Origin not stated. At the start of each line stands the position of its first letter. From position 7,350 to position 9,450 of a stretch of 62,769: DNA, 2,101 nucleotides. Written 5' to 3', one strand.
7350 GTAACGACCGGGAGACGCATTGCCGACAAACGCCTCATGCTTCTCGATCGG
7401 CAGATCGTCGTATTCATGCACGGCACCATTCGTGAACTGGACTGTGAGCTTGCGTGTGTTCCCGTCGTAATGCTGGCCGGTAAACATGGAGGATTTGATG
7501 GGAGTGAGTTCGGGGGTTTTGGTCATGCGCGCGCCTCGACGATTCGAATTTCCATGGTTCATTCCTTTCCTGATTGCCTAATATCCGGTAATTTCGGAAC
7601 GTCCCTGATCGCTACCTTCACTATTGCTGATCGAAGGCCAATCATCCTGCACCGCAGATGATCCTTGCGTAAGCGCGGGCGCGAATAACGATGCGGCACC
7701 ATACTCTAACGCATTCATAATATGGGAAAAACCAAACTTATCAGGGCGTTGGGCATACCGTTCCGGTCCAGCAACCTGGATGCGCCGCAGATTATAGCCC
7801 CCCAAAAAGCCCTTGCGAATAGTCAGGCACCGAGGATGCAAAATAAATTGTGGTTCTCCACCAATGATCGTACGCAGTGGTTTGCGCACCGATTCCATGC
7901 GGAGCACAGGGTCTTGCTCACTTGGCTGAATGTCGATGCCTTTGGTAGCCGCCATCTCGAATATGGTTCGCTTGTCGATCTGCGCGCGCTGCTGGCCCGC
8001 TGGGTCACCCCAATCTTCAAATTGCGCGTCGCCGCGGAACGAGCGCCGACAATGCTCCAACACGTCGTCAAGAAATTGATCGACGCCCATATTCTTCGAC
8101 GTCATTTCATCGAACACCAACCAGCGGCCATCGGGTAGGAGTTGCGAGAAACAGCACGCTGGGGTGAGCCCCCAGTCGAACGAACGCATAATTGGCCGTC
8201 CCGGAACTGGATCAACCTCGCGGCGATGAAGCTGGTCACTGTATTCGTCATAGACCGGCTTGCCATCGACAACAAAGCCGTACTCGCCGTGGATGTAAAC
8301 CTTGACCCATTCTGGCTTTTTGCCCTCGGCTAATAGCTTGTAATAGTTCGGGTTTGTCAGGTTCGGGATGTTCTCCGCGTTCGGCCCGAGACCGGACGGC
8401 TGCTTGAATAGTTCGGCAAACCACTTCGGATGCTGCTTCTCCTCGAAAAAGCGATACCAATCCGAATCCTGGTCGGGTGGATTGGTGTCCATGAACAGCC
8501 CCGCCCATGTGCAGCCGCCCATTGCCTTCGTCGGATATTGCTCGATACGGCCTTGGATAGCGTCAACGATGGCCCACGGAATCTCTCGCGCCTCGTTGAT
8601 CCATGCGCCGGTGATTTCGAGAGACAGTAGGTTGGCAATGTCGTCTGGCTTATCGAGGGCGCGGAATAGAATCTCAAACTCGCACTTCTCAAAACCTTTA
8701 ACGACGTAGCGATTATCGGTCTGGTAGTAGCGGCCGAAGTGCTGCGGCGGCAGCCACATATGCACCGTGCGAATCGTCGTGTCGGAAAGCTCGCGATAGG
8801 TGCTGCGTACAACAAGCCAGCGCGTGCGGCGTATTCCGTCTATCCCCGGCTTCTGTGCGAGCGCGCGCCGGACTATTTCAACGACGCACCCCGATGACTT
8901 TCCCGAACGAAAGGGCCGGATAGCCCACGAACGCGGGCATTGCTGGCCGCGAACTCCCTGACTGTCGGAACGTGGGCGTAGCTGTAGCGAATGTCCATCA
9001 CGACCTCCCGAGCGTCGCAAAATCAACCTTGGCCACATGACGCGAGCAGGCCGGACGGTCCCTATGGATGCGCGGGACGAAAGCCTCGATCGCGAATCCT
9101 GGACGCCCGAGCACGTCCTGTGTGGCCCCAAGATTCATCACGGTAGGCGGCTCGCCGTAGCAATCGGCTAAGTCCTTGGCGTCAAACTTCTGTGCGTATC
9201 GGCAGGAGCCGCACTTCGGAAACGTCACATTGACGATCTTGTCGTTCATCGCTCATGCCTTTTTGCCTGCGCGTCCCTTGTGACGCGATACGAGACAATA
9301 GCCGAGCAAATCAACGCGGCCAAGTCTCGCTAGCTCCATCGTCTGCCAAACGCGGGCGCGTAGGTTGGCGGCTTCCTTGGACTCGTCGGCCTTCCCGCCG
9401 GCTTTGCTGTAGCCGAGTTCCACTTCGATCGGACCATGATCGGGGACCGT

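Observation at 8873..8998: terL is split across two frames exactly at a C_CCU_UUC heptamer inside the Walker A motif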

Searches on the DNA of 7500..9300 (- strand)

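Call 3: search_dna_similar(query=window:7500-9300:-, collection=phages, mode=distant, max_rows=30)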
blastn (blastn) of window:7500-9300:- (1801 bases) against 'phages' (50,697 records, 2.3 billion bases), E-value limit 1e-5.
No match.

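Call 58: search_rna_families(sources=[L173, L174, L163, L164], threshold=gathering)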
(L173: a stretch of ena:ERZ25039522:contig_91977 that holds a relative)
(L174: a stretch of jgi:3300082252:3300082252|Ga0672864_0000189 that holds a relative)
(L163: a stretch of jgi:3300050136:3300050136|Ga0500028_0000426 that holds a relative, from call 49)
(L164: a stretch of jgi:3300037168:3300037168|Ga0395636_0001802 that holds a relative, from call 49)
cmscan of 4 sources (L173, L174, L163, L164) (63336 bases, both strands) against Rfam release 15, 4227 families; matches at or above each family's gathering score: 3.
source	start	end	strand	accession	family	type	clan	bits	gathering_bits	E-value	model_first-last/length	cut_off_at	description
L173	15928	16200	+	RF00028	Intron_gpI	Intron;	-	67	50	8.1e-15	1-253/253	no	Group I catalytic intron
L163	1557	1654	+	RF00005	tRNA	Gene; tRNA;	CL00001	52.7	29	1.8e-08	1-71/71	no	tRNA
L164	1128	1225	+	RF00005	tRNA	Gene; tRNA;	CL00001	52.7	29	1.8e-08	1-71/71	no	tRNA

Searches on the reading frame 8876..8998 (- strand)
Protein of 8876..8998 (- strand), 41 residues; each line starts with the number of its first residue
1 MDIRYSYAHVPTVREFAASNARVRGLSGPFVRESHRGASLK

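Call 49: find_encoding_contigs(protein=window:8876-8998:-, flank=6000, max_places=10)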
Protein seq(41 aa) (41 aa): 8 contigs read that carry it; 3 places shown.
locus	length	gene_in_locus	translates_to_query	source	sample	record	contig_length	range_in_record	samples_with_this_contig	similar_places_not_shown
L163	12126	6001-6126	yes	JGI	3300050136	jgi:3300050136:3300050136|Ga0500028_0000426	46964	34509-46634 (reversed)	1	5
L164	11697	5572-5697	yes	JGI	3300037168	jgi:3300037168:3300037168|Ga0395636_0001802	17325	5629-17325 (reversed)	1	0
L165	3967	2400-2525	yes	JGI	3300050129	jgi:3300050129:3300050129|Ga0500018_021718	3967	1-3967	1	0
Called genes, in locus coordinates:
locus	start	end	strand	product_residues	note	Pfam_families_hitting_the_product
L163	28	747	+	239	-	PF15956:DUF4760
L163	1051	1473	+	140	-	-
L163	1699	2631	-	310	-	PF12760:Zn_ribbon_IS1595, PF12762:DDE_Tnp_IS1595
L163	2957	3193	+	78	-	-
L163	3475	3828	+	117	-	-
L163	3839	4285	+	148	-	-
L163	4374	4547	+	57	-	-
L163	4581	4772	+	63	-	-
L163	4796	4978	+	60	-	-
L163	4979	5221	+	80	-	-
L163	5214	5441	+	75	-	-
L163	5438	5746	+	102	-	-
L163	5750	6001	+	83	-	-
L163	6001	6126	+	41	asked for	-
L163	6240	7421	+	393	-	-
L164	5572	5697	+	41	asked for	-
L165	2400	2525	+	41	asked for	-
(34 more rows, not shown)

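Call 70: find_homologous_proteins(query=window:8876-8998:-, max_evalue=0.001)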
Query seq(41 aa) (41 aa): 3 proteins with E <= 0.001 among 3 candidates.
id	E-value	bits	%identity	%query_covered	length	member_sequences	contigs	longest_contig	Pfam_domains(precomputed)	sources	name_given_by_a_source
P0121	4.3e-18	80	98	100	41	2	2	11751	-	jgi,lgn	jgi:hypothetical protein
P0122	9.8e-13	64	80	100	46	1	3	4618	-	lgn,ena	-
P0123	7.0e-12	61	81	90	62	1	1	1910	-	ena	-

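Call 72: find_encoding_contigs(protein=P0122, flank=4000, max_places=5)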
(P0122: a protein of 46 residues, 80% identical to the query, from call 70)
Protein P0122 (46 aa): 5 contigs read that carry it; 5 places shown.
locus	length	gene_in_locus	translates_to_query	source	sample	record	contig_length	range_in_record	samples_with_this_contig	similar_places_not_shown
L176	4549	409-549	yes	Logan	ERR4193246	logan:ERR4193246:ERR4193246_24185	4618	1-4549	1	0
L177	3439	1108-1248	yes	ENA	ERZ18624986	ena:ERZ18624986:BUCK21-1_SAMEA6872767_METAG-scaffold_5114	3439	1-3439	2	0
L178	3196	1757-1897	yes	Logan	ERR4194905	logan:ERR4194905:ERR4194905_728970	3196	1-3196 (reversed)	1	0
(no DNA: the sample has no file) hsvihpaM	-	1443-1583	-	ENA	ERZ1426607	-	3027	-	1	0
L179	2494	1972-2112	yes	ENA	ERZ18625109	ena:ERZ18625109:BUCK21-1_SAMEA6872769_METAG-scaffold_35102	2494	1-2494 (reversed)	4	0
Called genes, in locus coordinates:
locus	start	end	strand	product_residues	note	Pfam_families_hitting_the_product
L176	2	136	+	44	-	?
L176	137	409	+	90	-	-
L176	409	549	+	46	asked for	-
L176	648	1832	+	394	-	-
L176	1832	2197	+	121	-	-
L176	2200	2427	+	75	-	PF13619:KTSC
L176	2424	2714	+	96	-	-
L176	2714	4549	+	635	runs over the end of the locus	?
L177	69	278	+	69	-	-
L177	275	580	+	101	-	-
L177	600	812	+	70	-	-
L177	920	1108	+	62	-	-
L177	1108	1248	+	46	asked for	-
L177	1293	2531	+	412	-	-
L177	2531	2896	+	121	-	-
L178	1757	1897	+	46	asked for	-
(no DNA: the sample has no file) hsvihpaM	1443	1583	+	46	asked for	-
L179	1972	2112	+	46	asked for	-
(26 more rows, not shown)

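Call 73: find_encoding_contigs(protein=P0123, flank=4000, max_places=5)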
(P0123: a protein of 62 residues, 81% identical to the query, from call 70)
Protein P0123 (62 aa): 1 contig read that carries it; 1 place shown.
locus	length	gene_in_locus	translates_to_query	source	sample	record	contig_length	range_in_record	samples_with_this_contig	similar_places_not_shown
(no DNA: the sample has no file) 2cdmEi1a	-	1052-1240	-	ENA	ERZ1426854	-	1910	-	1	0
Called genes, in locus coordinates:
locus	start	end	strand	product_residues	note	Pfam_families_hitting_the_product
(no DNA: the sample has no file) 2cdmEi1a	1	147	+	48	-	?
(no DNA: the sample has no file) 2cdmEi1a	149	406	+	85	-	-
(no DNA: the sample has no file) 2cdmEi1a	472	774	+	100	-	-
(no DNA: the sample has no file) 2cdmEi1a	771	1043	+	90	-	-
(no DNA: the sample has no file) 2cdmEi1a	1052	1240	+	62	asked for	-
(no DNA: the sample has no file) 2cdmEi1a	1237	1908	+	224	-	?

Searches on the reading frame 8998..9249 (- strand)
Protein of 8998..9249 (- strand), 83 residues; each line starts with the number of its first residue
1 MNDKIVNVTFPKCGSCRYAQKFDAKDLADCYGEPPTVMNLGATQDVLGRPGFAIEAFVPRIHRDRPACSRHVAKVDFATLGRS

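Call 5: search_protein_families(library=pfam, proteins=[window:8998-9249:-], max_evalue=0.01)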
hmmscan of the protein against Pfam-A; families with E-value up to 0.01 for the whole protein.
window:8998-9249:- (83 aa): 0 families

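Call 6: search_protein_families(library=phrogs, proteins=[window:8998-9249:-], max_evalue=0.01)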
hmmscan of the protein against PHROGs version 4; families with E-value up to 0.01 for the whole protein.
window:8998-9249:- (83 aa): 0 families

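Call 50: find_encoding_contigs(protein=window:8998-9249:-, flank=6000, max_places=10)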
Protein window:8998-9249:- (83 aa): 20 contigs read that carry it; 10 places shown.
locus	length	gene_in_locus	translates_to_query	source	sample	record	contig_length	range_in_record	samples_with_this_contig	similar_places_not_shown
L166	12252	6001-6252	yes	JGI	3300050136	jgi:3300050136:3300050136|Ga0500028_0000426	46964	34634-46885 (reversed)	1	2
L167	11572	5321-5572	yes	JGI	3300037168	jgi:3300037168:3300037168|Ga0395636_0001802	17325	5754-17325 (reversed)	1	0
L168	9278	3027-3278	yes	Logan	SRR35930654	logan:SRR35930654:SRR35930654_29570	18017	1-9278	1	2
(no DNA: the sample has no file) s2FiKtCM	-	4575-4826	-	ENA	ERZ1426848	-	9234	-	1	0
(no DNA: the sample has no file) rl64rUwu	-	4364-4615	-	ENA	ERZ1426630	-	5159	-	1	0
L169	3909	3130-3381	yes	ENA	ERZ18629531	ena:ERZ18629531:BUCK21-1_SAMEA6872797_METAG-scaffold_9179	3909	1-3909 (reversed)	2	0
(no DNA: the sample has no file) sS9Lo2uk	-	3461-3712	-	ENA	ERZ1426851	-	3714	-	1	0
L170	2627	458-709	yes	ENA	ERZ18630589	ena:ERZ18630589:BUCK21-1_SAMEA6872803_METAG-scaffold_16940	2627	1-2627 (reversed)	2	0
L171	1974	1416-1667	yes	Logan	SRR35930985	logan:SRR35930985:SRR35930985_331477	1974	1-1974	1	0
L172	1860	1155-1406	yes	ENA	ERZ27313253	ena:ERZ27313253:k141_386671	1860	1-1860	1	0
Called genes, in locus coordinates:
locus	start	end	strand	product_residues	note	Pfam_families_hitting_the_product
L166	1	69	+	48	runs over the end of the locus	?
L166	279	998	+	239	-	PF15956:DUF4760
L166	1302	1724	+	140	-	-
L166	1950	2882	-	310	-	PF12760:Zn_ribbon_IS1595, PF12762:DDE_Tnp_IS1595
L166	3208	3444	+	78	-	-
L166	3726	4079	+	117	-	-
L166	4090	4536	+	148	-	-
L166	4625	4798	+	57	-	-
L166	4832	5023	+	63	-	-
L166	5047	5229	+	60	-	-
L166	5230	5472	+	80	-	-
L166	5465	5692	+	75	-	-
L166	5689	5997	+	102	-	-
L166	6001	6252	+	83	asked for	-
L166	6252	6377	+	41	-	-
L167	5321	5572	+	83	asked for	-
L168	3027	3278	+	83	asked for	-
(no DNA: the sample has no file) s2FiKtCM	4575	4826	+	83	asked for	-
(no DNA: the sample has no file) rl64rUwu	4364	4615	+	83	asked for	-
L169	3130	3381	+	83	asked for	-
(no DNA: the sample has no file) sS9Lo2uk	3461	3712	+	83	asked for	?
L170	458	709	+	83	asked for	-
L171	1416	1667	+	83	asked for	-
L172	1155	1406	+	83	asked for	-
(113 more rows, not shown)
